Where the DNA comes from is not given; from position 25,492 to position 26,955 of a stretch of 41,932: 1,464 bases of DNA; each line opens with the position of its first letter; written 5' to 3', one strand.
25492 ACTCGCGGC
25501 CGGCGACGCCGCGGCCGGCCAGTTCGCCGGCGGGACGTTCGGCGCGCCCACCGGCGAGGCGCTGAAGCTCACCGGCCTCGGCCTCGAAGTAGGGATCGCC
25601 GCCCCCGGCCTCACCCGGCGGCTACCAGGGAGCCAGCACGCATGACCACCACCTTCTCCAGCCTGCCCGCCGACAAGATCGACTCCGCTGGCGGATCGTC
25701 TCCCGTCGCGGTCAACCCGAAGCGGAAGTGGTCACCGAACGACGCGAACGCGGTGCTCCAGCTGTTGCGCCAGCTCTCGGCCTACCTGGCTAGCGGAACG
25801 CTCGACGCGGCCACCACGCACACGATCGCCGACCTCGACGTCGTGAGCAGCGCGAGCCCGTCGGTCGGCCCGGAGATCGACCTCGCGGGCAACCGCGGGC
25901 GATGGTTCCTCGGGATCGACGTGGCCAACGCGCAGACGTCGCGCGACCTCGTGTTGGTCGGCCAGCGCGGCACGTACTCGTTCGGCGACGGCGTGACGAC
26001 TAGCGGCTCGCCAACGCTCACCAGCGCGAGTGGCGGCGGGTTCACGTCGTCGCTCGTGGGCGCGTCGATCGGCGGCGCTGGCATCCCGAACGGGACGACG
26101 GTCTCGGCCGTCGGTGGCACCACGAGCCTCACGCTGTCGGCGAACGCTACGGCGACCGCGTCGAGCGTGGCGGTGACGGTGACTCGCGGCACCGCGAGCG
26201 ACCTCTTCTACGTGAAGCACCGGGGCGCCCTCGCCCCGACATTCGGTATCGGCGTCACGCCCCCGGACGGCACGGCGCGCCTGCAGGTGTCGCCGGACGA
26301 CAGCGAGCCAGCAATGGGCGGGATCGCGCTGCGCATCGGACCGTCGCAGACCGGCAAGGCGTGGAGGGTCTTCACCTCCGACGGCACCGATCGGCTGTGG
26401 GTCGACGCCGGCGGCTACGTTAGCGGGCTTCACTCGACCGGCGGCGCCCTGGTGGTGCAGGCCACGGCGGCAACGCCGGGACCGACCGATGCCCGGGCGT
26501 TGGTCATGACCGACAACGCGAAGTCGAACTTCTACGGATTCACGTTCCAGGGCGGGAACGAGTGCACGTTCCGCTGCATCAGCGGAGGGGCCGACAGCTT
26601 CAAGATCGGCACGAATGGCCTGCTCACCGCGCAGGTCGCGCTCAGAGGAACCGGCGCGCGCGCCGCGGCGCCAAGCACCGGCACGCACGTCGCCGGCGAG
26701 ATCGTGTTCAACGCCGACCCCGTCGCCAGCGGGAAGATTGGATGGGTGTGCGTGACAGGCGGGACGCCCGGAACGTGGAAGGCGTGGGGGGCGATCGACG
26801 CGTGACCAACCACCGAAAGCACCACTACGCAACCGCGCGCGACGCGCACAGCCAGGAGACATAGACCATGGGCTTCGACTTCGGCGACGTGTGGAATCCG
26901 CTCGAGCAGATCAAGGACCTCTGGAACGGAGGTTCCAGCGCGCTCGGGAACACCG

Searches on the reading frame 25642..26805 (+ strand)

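Call 33: search_protein_families(library=phrogs, proteins=[window:25642-26805:+], max_evalue=0.001)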
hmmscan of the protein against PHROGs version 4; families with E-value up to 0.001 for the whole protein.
window:25642-26805:+ (387 aa): 4 families
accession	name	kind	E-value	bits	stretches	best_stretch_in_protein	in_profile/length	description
phrog_21471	-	unknown function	5.1e-16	59.5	1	338-387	577-626/626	-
phrog_23059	-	tail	2.2e-09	36.8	1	326-385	803-862/1027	tail fiber protein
phrog_2617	-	tail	0.00037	20.3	1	341-387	613-659/659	short tail fiber protein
phrog_27731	-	unknown function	0.00072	19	0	341-381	644-683/688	-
